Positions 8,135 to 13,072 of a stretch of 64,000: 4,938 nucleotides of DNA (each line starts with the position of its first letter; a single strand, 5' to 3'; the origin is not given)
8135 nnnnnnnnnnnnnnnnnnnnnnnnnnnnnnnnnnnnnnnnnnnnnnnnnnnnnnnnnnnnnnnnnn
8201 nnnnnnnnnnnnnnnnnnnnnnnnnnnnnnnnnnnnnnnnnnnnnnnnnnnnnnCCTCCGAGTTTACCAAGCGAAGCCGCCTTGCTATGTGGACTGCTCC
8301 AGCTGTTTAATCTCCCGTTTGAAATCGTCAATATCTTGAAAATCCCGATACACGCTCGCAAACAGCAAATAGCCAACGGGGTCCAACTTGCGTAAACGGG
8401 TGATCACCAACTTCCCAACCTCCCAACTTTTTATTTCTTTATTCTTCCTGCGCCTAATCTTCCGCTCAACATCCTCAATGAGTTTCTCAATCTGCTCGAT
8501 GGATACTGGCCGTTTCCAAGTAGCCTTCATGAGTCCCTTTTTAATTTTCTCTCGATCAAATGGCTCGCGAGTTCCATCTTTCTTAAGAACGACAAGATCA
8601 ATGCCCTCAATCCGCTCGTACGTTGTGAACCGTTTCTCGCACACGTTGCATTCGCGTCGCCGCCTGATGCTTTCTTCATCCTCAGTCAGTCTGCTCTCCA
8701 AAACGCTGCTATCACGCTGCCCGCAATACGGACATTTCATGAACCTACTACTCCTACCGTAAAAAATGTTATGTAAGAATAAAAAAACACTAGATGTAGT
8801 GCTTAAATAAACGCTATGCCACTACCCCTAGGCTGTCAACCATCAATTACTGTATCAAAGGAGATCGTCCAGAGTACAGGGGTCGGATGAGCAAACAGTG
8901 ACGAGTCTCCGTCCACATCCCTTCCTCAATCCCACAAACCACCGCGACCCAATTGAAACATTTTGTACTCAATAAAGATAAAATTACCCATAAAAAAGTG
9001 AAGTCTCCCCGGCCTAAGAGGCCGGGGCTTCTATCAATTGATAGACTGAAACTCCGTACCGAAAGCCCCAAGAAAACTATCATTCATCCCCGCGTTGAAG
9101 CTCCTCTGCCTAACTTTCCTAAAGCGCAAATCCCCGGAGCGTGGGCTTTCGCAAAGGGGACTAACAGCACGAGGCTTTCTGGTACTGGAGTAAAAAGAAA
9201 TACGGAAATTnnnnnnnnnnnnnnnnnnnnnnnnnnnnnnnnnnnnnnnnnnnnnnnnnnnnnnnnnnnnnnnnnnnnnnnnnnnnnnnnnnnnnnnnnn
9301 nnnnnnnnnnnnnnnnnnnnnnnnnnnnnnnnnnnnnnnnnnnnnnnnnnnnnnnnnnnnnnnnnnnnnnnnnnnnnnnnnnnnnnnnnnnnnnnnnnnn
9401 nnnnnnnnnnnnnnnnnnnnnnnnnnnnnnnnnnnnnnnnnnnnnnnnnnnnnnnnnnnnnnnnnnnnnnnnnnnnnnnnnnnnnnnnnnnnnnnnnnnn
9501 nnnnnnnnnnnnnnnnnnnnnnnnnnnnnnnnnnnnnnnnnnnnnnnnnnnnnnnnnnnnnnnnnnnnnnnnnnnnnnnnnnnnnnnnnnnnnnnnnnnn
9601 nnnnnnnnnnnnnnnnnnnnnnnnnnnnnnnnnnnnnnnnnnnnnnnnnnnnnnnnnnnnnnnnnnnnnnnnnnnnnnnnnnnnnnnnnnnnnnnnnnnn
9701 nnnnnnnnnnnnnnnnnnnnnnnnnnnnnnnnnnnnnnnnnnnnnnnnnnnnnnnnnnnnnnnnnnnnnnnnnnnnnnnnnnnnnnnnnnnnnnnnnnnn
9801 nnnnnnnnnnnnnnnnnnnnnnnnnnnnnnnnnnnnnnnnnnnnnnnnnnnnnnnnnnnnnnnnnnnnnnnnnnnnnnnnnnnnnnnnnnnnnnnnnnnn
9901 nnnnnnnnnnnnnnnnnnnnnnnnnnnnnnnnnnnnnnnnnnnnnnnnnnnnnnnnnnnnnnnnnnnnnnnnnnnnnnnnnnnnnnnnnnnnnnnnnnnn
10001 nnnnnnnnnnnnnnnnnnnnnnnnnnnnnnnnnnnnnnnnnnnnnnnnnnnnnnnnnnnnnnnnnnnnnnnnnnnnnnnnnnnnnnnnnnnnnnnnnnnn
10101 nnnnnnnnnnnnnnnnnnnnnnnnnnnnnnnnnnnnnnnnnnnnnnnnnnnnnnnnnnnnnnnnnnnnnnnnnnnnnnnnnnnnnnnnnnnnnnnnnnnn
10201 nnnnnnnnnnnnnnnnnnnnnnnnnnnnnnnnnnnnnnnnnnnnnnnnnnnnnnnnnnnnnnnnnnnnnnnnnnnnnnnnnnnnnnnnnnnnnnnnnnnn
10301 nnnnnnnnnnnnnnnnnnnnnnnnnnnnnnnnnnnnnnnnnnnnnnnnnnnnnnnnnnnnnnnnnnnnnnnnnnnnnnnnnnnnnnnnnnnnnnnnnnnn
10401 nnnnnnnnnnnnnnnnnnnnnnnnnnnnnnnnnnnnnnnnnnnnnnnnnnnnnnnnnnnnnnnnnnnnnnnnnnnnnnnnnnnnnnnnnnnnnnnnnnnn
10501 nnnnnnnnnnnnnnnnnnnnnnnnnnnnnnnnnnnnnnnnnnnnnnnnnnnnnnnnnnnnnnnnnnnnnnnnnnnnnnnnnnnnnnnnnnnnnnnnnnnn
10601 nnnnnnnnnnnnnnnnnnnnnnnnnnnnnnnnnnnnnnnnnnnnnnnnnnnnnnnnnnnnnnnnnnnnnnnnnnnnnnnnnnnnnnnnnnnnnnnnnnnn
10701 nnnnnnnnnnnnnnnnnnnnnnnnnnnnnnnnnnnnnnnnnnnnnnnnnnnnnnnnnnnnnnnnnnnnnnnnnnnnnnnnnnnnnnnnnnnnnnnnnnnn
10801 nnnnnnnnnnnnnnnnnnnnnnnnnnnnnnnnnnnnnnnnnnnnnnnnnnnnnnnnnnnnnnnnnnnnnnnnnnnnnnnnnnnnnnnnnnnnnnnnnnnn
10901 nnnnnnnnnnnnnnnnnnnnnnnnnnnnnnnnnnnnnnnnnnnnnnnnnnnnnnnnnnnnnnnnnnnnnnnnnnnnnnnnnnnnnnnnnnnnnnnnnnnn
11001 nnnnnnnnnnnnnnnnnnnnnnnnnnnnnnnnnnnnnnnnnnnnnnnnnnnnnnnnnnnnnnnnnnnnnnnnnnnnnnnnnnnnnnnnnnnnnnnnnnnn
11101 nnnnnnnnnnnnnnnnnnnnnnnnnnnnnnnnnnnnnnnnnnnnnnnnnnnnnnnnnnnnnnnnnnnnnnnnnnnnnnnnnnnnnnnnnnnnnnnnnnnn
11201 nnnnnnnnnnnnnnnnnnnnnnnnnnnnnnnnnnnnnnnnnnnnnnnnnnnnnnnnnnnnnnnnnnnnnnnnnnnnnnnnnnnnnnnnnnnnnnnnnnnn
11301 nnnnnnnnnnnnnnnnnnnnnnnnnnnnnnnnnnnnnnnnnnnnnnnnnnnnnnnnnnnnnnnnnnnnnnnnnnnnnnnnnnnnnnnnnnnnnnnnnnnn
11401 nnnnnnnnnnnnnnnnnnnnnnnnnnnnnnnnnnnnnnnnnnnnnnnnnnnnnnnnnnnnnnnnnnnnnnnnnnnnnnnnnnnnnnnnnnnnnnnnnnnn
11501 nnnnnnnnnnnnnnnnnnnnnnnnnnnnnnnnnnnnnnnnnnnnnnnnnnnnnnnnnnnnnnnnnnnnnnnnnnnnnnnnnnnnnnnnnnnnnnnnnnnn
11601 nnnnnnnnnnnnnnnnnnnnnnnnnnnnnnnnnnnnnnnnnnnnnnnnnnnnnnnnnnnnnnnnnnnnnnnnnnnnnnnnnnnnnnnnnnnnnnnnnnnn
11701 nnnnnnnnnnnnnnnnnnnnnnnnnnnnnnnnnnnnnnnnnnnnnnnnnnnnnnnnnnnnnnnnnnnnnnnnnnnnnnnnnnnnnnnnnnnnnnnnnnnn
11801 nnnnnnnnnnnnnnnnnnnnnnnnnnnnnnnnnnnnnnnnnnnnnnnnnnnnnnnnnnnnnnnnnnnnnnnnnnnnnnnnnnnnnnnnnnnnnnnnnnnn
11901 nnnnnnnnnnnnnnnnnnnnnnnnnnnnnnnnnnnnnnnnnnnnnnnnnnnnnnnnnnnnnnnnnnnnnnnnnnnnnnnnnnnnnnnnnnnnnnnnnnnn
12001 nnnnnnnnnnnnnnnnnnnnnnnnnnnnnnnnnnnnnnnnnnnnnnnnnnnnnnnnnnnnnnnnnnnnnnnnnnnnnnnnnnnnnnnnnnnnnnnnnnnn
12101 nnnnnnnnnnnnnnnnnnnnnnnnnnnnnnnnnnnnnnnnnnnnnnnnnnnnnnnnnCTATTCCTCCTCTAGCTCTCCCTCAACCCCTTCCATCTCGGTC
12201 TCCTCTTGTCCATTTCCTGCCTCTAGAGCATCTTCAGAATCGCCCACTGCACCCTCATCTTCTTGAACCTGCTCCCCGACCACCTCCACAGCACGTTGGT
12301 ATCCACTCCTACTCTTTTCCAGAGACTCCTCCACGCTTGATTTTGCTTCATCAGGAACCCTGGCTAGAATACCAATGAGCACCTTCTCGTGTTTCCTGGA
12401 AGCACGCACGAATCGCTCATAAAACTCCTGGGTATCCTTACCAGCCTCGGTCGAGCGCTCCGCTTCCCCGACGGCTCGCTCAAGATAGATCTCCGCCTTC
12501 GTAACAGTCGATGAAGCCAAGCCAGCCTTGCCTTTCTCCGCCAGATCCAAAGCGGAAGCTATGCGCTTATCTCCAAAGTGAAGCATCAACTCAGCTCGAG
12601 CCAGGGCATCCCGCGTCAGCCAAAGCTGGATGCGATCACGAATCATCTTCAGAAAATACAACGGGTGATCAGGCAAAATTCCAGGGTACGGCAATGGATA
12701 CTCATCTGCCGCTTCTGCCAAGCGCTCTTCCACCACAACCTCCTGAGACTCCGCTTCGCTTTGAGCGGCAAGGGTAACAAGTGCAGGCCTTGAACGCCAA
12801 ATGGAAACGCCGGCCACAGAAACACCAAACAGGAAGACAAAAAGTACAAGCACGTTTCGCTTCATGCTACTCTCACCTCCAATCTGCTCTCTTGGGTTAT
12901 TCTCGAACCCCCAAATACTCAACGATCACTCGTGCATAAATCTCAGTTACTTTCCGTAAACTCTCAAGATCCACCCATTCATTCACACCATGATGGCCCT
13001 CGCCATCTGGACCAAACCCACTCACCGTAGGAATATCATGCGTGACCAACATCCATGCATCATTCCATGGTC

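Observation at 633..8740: NrdR-linked island of three tandem, divergent class II RNR paralogs with embedded NUDIX and MazG hydrolases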

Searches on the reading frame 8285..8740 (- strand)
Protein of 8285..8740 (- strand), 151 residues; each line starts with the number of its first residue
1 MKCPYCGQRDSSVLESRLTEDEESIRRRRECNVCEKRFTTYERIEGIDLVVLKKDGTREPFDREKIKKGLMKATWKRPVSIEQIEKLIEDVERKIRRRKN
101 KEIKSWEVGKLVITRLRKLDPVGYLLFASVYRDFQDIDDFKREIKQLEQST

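Call 3: search_protein_families(library=pfam, proteins=[window:8285-8740:-], max_evalue=0.01)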
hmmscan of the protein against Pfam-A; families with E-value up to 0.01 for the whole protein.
window:8285-8740:- (151 aa): 3 families
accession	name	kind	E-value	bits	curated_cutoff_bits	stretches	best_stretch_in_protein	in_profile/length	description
PF03477.21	ATP-cone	-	1.6e-22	80.3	25.8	1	50-136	2-87/88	ATP cone domain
PF22811.2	Zn_ribbon_NrdR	-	1.7e-19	69.9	27.2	1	1-42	1-42/42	Transcriptional repressor NrdR-like, N-terminal domain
PF01096.23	Zn_ribbon_TFIIS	-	0.004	17.4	21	1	2-39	2-39/39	Transcription factor S-II (TFIIS)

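Call 4: search_protein_families(library=ncbifam, proteins=[window:8285-8740:-], max_evalue=0.001)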
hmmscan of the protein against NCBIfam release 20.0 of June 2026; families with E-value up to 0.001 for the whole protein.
window:8285-8740:- (151 aa): 5 families
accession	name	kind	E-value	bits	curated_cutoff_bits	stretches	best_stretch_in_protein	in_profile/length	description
TIGR00244.1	TIGR00244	equivalog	7.1e-57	191.6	124.65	1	1-147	1-147/147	transcriptional regulator NrdR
NF006732.0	PRK09263.1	equivalog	3.4e-05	22.5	657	1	49-145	3-95/712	anaerobic ribonucleoside-triphosphate reductase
NF009028.0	PRK12364.1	equivalog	0.00015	19.9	1377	1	51-104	3-60/842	ribonucleoside-diphosphate reductase subunit alpha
NF005497.0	PRK07111.1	equivalog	0.00032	19.2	764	1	50-120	4-76/746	anaerobic ribonucleoside triphosphate reductase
TIGR03655.1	anti_R_Lar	subfamily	0.00065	20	39.6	0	2-39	3-39/55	Lar family restriction alleviation protein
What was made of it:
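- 8285..8740 (-): nrdR: Zn-ribbon plus ATP-cone repressor, first gene of the operon. TIGR00244 191.6 bits (cut-off 124.65); PF22811 and PF03477 (calls 3, 4).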

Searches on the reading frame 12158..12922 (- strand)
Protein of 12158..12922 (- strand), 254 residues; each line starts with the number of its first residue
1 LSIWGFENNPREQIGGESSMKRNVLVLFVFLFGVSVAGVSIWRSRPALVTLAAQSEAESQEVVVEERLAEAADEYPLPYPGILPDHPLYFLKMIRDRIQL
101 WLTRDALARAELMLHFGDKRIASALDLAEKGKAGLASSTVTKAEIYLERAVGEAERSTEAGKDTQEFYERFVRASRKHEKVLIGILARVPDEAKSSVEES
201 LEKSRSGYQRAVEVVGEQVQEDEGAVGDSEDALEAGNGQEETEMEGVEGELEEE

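Call 10: search_protein_families(library=pfam, proteins=[window:12158-12922:-], max_evalue=0.001)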
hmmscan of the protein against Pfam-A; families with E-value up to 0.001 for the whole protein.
window:12158-12922:- (254 aa): 1 family
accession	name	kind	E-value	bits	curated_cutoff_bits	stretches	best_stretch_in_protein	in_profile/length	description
PF18915.5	DUF5667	-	5.3e-13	49.7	27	1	81-188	1-95/99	Domain of unknown function (DUF5667)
